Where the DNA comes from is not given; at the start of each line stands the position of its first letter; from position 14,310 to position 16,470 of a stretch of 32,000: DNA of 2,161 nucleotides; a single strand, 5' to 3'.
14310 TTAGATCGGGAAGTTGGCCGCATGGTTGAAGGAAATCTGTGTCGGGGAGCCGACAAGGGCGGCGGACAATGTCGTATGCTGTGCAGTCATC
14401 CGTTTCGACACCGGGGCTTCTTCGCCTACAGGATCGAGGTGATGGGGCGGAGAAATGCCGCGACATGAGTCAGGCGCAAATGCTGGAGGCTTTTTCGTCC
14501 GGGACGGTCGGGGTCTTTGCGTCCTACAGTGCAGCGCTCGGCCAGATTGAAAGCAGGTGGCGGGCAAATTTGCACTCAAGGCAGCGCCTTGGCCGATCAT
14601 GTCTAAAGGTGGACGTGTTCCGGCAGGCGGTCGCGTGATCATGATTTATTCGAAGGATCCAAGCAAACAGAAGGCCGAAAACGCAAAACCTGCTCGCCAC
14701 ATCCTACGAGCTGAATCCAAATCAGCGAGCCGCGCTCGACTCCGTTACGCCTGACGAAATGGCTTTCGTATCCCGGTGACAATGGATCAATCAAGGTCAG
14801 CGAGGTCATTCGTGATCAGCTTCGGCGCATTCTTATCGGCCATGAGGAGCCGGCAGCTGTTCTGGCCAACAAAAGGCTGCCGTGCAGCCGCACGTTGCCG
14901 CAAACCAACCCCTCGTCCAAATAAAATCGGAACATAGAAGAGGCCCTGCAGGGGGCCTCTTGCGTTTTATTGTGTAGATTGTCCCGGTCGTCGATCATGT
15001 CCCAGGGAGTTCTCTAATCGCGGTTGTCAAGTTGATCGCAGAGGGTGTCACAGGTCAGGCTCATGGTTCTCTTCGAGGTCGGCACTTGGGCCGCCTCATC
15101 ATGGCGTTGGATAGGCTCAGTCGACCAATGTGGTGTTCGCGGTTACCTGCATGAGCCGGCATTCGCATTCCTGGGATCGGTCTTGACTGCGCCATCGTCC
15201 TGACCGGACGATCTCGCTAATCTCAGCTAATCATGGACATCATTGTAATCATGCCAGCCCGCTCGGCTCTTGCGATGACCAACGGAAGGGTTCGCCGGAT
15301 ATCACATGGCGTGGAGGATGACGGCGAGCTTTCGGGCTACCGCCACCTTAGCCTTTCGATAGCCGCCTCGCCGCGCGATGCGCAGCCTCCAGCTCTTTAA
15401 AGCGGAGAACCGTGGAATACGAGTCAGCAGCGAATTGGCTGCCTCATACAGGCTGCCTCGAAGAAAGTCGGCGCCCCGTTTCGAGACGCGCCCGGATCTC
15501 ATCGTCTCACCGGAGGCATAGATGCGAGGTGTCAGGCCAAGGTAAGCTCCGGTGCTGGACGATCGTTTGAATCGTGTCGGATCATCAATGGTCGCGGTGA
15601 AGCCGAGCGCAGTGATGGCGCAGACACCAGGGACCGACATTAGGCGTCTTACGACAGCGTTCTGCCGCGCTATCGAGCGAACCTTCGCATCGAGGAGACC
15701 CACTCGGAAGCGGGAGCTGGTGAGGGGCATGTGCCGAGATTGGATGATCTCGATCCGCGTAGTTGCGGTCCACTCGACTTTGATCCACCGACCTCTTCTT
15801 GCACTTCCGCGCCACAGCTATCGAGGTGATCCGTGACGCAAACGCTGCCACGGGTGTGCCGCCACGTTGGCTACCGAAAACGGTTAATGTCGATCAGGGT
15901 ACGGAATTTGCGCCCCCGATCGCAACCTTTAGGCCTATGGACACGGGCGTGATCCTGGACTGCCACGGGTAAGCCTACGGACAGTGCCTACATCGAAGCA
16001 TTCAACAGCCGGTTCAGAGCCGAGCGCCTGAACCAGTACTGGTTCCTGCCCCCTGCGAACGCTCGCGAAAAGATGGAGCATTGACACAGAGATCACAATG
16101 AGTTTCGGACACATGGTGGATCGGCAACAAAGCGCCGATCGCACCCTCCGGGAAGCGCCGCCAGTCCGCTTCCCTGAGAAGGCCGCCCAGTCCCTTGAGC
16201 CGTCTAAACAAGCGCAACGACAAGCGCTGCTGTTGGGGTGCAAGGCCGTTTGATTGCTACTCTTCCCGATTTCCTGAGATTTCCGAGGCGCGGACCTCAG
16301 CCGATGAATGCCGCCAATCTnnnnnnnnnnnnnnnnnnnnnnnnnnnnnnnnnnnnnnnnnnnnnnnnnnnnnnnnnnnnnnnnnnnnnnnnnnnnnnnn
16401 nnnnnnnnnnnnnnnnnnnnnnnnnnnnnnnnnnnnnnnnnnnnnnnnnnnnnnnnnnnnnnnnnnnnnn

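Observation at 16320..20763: Second nifH-promoter-driven operon encoding a redox/nicotinamide module (amino-acid dehydrogenase, NAD kinase, TrxR-like protein)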

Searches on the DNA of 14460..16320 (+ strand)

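Call 67: search_dna_similar(query=window:14460-16320:+, collection=plasmids, mode=near, max_rows=25)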
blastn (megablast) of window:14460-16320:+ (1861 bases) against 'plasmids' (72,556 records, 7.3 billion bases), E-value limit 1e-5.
Records with a match: 54; places in all: 92; records where one place covers at least 80% of the query: 2.
Best place of each record, by identity: >=99% 3; 95-99% 4; 90-95% 40; 80-90% 7.
By first word of the organism name: Sinorhizobium 46; Rhizobium 5; Ensifer 1; Shinella 1; Ochrobactrum 1.
By predicted mobility (MOB-suite, as given by PLSDB): conjugative 44; non-mobilizable 5; mobilizable 5.
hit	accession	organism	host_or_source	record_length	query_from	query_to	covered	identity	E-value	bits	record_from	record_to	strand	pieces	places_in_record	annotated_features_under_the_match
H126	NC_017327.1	Sinorhizobium meliloti SM11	-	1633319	1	1861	100%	100.0%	0e+0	3437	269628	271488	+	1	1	none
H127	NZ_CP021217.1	Sinorhizobium meliloti RU11/001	-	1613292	1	1861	100%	100.0%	0e+0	3437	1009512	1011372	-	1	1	none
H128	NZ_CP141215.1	Sinorhizobium meliloti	alfalfa,Isolate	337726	529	1235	38%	91.1%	0e+0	955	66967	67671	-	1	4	IS110 family transposase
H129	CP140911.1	Sinorhizobium medicae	Medicago lupulina,whole organism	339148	531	1235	38%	91.4%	0e+0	965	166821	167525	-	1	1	IS110 family transposase | transposase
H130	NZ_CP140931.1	Sinorhizobium medicae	Medicago lupulina,whole organism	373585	531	1235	38%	91.4%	0e+0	965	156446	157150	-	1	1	IS110 family transposase | transposase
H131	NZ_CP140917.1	Sinorhizobium medicae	Medicago lupulina,whole organism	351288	531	1235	38%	91.4%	0e+0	965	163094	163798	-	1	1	IS110 family transposase | transposase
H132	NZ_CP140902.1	Sinorhizobium medicae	Medicago lupulina,whole organism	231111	531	1235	38%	91.2%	0e+0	959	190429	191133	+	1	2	IS110 family transposase | transposase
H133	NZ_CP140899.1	Sinorhizobium medicae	Medicago lupulina,whole organism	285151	531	1235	38%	91.2%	0e+0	959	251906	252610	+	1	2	IS110 family transposase | transposase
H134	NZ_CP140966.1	Sinorhizobium medicae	Medicago lupulina,whole organism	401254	531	1235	38%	91.2%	0e+0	959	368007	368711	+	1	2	IS110 family transposase | transposase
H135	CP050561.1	Sinorhizobium meliloti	Melilotus officinalis,cell culture,root ...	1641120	533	1235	38%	91.2%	5e-143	962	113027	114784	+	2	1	IS630-like element ISRm2011-2 family transposase | IS110 family transposase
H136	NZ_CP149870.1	Sinorhizobium medicae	Melilotus albus,Cell Culture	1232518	532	1235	38%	91.1%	0e+0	952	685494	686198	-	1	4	record has no annotation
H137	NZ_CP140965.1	Sinorhizobium medicae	Medicago lupulina,whole organism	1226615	532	1235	38%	91.1%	0e+0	952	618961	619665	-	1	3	record has no annotation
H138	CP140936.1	Sinorhizobium meliloti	Medicago lupulina,whole organism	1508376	534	1235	38%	91.3%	0e+0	959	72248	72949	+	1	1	IS110 family transposase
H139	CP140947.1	Sinorhizobium meliloti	Medicago lupulina,whole organism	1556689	534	1235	38%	91.3%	0e+0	959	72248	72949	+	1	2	IS110 family transposase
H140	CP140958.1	Sinorhizobium meliloti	Medicago lupulina,whole organism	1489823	534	1235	38%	91.3%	0e+0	959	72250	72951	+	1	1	IS110 family transposase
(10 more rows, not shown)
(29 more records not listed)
